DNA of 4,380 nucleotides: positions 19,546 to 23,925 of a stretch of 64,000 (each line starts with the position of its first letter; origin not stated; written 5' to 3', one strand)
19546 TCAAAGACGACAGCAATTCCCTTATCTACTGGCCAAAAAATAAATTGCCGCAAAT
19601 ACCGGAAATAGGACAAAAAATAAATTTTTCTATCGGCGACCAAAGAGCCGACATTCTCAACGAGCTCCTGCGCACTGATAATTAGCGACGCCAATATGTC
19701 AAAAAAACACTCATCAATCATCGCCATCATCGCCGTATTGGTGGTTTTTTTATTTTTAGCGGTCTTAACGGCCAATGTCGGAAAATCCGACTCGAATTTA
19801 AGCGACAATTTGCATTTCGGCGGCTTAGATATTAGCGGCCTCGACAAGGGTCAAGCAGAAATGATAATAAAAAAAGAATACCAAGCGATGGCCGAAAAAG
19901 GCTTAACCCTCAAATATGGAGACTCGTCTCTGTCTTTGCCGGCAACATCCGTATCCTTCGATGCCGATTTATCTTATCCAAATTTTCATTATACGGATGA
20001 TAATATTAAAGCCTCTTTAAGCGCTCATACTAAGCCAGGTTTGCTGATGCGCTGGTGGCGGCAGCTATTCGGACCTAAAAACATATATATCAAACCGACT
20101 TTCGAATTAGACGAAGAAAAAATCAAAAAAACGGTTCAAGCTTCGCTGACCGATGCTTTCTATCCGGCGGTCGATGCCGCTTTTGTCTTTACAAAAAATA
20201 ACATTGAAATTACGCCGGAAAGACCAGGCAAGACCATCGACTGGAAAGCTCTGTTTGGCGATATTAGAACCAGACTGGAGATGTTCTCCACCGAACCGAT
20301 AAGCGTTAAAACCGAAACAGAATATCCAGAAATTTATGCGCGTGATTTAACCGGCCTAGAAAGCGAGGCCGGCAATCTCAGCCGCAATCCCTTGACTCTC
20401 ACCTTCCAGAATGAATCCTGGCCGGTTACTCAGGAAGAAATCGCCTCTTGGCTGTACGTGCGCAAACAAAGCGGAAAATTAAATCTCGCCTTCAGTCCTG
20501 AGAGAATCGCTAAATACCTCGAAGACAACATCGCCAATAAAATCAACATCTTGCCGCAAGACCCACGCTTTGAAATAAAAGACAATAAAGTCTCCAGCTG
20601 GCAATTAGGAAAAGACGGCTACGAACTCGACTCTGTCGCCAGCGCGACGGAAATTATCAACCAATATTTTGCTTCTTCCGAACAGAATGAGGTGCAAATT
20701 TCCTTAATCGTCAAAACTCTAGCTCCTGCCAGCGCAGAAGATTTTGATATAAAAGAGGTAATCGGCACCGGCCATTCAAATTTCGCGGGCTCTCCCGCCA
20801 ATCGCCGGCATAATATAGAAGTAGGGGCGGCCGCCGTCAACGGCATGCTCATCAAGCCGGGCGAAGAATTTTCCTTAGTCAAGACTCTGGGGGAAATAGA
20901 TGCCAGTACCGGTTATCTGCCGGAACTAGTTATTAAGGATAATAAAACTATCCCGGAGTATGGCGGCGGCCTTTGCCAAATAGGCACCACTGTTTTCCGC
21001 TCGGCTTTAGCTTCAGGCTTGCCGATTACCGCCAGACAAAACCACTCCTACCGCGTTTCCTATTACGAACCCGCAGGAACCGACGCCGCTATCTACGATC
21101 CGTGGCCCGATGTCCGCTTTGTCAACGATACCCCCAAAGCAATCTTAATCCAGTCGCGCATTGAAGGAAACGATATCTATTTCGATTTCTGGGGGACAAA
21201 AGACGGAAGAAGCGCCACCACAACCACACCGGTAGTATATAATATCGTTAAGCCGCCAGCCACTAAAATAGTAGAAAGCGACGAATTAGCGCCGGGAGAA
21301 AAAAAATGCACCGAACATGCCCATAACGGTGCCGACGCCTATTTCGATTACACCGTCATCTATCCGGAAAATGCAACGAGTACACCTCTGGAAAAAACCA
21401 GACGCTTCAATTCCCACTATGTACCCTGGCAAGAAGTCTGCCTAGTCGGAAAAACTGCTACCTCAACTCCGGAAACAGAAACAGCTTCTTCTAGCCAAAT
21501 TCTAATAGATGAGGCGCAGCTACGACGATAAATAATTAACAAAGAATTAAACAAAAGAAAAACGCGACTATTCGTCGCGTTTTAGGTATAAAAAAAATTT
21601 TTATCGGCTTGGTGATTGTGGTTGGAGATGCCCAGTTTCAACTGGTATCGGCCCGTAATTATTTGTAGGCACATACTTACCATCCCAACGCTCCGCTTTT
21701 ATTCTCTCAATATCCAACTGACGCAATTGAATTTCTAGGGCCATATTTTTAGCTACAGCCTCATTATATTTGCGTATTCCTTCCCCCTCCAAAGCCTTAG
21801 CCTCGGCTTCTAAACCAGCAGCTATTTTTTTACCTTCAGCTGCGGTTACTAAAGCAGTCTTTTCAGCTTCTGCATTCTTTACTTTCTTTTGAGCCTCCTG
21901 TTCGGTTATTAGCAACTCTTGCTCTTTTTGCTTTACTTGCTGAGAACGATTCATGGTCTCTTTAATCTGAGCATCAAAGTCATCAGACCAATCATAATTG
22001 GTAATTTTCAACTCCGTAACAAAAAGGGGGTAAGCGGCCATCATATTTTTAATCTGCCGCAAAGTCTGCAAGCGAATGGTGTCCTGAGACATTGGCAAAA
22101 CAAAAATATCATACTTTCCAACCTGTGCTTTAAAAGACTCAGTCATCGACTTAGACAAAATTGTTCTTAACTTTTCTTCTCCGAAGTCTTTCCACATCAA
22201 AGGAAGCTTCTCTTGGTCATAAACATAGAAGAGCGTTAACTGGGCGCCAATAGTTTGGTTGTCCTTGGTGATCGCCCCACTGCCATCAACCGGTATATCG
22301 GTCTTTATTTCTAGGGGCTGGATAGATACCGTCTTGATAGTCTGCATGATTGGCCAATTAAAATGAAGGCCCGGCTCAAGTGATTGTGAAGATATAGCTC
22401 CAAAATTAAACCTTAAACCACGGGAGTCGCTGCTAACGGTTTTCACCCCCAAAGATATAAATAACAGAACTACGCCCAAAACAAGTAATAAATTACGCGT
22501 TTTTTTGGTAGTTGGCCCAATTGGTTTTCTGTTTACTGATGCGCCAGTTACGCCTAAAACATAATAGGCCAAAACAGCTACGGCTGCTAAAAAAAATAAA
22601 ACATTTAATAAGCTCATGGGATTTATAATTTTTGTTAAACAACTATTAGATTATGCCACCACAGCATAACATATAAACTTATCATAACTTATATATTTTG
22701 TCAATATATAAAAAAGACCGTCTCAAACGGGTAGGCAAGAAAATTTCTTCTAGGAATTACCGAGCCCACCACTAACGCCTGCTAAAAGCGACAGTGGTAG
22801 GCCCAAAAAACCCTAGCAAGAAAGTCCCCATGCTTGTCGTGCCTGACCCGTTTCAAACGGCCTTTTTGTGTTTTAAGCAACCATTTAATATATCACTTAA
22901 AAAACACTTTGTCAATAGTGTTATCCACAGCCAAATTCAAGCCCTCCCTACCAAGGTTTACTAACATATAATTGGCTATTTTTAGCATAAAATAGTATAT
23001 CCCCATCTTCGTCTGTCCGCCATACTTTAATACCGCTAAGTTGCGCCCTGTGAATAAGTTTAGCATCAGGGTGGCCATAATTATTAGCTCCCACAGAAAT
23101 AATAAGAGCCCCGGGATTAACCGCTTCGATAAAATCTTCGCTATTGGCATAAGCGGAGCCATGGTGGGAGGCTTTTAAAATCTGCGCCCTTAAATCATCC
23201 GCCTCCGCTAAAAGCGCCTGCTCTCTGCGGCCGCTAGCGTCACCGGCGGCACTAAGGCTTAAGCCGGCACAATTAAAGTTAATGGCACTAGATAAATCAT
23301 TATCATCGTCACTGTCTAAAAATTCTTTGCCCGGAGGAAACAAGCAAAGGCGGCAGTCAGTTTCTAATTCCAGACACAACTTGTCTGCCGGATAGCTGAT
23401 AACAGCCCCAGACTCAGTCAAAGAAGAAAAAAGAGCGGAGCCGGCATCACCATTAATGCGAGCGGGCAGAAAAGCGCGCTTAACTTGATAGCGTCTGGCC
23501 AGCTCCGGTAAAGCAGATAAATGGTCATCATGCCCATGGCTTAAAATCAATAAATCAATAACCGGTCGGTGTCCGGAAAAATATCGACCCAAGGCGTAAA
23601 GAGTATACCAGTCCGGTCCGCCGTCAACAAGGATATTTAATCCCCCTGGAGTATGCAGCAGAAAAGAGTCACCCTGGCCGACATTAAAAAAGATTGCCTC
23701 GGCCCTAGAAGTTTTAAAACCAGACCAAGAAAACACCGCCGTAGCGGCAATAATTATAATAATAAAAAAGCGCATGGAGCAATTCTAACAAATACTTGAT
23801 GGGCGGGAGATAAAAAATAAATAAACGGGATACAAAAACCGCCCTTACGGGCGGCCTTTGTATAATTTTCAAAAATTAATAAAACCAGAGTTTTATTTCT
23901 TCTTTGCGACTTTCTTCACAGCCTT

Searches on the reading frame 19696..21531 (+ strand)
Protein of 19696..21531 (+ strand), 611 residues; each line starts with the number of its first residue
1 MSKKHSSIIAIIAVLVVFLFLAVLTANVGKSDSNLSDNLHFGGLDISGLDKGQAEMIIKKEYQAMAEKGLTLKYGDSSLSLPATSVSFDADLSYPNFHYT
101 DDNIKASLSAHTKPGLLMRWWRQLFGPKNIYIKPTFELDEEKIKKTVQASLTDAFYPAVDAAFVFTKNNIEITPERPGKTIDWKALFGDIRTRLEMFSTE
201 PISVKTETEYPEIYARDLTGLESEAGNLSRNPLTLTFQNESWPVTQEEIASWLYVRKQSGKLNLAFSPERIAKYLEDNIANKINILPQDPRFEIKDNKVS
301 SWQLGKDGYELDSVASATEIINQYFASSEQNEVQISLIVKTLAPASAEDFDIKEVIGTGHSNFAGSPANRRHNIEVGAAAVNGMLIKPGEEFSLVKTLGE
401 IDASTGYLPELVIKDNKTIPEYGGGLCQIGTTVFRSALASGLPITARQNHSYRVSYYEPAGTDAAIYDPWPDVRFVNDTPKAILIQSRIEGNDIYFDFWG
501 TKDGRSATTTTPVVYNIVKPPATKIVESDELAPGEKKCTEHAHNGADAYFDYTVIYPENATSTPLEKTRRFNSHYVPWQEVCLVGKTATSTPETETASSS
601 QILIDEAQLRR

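Call 14: search_protein_families(library=pfam, proteins=[window:19696-21531:+], max_evalue=0.00001)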
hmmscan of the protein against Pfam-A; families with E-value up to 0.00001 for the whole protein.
window:19696-21531:+ (611 aa): 2 families
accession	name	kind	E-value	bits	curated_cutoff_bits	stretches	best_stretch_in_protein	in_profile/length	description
PF04294.18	VanW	-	2.6e-40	137.4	27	1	369-499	1-130/130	VanW like protein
PF12229.13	PG_binding_4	-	6e-19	68.8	22.1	1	121-194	34-108/117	Putative peptidoglycan binding domain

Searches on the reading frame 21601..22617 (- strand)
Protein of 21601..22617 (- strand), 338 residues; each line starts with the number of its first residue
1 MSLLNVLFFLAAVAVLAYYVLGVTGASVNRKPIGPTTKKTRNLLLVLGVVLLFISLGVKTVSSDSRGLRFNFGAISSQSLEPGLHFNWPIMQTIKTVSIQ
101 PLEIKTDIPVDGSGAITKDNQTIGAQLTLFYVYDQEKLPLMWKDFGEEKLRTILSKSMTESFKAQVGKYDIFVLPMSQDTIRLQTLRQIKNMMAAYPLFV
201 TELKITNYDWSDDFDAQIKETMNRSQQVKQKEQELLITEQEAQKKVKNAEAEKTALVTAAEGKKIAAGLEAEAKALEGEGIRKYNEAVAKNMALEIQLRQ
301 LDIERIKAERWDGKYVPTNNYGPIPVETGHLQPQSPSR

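Call 8: search_protein_families(library=pfam, proteins=[window:21601-22617:-], max_evalue=0.001)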
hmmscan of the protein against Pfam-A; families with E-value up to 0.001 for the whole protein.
window:21601-22617:- (338 aa): 1 family
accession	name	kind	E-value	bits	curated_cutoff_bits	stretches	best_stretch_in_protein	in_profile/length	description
PF01145.31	Band_7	-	2e-17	64.2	23.6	1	60-243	2-166/176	SPFH domain / Band 7 family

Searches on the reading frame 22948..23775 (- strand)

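Call 8: search_protein_families(library=pfam, proteins=[window:22948-23775:-], max_evalue=0.001)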
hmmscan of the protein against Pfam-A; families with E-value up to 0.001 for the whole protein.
window:22948-23775:- (275 aa): 2 families
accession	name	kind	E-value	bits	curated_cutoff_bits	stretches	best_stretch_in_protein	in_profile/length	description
PF00753.33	Lactamase_B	-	3.3e-12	47.2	22.7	1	32-100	3-71/196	Metallo-beta-lactamase superfamily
PF12706.13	Lactamase_B_2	-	4.3e-05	23.6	27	1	47-97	2-54/200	Beta-lactamase superfamily domain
